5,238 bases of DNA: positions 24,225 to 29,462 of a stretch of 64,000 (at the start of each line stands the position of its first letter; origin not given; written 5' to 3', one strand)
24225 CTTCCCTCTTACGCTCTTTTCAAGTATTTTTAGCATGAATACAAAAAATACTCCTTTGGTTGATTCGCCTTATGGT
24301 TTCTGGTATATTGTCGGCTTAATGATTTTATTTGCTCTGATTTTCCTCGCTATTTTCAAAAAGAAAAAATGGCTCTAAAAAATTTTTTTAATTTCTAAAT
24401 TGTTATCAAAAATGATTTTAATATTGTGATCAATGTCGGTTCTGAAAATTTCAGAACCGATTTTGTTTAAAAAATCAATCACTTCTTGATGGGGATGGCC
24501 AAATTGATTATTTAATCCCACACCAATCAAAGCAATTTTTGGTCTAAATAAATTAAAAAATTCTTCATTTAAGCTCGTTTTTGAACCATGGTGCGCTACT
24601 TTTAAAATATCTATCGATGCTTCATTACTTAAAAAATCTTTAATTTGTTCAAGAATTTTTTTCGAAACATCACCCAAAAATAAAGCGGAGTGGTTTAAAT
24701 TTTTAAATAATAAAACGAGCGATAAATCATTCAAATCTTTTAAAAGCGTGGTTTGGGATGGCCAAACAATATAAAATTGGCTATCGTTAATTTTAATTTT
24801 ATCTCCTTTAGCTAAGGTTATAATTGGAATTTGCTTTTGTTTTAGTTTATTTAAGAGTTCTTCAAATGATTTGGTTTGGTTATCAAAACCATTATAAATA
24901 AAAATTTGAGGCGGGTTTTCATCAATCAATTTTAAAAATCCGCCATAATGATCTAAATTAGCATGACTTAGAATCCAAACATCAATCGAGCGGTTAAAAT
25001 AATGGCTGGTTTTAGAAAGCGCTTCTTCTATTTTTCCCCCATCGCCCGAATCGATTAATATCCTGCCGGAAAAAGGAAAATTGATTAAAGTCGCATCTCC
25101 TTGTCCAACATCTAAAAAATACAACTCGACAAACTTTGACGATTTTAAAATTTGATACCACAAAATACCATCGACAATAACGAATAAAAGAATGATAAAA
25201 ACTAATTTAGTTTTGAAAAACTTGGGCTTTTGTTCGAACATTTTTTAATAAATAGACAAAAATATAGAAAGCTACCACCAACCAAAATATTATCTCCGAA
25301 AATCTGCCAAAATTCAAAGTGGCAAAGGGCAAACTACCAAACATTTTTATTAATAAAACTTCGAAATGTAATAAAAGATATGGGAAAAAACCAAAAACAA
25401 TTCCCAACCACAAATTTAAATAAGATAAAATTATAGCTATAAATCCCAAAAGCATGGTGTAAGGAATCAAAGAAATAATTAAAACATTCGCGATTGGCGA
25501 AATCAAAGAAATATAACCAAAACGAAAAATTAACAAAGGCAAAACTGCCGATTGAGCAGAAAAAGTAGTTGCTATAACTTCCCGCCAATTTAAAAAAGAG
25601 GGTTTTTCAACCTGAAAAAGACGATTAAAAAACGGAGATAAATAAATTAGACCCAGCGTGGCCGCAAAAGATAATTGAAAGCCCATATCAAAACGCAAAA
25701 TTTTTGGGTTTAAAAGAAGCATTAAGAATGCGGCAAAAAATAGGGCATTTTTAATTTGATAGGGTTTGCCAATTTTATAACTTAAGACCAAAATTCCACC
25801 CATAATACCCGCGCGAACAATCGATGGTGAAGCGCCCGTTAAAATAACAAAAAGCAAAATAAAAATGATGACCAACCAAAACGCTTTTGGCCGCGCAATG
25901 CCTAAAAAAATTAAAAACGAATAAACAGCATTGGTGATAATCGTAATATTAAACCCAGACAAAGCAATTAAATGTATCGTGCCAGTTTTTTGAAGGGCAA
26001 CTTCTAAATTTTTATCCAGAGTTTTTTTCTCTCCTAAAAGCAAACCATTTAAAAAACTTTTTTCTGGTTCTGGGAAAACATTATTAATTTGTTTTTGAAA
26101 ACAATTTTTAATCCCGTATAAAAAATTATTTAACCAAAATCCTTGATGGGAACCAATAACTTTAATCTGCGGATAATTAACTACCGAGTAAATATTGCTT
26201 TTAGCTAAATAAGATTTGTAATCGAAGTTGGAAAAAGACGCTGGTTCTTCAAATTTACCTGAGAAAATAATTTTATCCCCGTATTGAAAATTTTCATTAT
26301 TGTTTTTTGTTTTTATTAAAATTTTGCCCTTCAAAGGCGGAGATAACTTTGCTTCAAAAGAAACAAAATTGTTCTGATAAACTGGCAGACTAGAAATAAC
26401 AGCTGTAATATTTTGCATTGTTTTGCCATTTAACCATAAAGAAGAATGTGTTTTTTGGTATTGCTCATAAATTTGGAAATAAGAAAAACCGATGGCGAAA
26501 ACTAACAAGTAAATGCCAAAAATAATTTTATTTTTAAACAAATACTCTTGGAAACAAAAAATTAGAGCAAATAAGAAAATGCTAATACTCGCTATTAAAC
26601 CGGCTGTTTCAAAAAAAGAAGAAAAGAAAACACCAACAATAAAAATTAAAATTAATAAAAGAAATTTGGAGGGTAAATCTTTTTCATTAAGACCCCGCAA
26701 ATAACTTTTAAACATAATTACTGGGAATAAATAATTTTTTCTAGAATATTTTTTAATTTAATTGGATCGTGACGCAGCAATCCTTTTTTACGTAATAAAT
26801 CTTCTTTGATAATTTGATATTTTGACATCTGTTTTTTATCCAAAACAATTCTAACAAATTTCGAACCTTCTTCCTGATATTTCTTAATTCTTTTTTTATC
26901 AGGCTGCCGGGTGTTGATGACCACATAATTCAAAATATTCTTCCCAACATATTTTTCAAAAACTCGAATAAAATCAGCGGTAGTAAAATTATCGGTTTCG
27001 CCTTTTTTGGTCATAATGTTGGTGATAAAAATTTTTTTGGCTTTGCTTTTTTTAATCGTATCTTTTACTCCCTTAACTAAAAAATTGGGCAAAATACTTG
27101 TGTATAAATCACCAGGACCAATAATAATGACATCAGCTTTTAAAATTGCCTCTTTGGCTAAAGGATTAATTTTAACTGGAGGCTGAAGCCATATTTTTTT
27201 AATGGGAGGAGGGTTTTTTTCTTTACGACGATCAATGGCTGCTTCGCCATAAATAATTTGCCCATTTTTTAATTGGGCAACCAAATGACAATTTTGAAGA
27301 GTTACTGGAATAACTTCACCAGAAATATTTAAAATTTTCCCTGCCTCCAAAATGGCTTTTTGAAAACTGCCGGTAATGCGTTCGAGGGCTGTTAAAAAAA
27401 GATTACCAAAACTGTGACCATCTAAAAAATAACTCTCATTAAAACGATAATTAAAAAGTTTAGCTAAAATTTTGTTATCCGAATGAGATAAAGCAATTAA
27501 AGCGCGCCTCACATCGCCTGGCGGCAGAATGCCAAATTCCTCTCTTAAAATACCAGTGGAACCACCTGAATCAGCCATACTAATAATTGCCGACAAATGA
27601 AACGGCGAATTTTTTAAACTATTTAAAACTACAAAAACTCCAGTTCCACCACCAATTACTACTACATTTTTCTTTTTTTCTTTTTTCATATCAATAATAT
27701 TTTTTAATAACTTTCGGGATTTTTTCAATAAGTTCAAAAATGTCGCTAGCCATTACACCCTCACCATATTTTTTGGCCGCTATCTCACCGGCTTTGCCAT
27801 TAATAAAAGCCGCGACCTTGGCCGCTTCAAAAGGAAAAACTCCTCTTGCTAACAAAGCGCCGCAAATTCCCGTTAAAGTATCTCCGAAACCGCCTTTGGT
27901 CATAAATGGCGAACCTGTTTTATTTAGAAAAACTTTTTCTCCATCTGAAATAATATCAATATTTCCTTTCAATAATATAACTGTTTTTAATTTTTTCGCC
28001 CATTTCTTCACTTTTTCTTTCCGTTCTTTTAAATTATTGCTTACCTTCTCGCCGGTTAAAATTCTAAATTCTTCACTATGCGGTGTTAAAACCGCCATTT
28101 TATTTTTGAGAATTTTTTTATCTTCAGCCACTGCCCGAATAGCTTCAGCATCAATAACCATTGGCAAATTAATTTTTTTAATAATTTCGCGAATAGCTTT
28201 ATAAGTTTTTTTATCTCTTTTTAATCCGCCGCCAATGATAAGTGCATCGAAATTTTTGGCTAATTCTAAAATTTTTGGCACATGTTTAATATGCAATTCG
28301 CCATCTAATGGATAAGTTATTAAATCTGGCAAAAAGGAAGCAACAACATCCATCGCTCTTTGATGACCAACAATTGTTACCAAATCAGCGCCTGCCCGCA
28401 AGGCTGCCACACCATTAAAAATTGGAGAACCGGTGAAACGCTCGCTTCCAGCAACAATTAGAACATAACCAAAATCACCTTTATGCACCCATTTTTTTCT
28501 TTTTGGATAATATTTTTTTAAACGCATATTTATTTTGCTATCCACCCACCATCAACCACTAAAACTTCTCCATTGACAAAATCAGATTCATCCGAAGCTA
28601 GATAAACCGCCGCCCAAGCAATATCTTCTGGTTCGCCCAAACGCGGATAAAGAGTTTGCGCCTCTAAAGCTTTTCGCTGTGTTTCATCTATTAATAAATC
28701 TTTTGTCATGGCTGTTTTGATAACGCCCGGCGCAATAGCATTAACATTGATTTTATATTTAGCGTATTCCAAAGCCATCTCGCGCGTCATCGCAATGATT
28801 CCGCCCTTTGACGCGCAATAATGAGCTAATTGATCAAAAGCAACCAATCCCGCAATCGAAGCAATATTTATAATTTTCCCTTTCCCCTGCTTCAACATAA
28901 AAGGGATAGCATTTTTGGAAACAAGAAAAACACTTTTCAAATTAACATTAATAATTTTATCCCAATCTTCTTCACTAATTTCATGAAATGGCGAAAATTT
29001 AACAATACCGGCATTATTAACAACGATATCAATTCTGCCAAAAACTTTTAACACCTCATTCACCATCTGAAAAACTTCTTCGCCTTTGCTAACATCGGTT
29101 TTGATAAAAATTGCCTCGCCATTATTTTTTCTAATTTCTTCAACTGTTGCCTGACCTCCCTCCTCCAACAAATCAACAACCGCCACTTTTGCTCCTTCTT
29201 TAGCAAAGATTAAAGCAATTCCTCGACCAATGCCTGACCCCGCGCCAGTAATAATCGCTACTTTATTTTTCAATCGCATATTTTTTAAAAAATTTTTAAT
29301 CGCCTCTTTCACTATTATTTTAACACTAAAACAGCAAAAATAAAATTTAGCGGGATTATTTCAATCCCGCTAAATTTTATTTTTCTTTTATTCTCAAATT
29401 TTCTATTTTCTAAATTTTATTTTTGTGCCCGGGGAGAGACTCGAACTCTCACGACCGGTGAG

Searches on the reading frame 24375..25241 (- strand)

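Call 80: search_protein_families(library=pfam, proteins=[window:24375-25241:-], max_evalue=0.000001)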
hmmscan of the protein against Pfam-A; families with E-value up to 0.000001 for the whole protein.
window:24375-25241:- (288 aa): 1 family
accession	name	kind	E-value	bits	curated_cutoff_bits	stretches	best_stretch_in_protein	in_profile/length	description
PF00753.33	Lactamase_B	-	1.1e-10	42.2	22.7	1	44-239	2-192/196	Metallo-beta-lactamase superfamily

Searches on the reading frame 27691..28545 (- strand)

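Call 81: search_protein_families(library=pfam, proteins=[window:27691-28545:-], max_evalue=0.000001)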
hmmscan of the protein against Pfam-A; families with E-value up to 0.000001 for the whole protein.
window:27691-28545:- (284 aa): 2 families
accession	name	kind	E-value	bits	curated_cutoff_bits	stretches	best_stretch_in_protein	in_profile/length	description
PF01256.23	Carb_kinase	-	4.7e-57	193.7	27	1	28-274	1-241/242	NAD(P)H-hydrate dehydratase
PF02110.20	HK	-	5.4e-12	46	27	1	92-280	43-245/247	Hydroxyethylthiazole kinase family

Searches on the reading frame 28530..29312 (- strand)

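Call 81: search_protein_families(library=pfam, proteins=[window:28530-29312:-], max_evalue=0.000001)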
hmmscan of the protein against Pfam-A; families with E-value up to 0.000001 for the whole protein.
window:28530-29312:- (260 aa): 4 families
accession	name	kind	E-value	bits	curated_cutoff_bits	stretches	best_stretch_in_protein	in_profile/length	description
PF13561.12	adh_short_C2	-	1.2e-73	248.1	27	1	23-257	1-235/236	Enoyl-(Acyl carrier protein) reductase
PF00106.31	adh_short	-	2.2e-67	226.8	26.6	1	17-206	1-190/195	short chain dehydrogenase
PF08659.16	KR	-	2.9e-12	47.3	22.6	1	20-169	4-153/180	KR domain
PF23441.1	SDR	-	8.1e-09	35.7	27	1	16-256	7-254/258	SDR-like rossmann domain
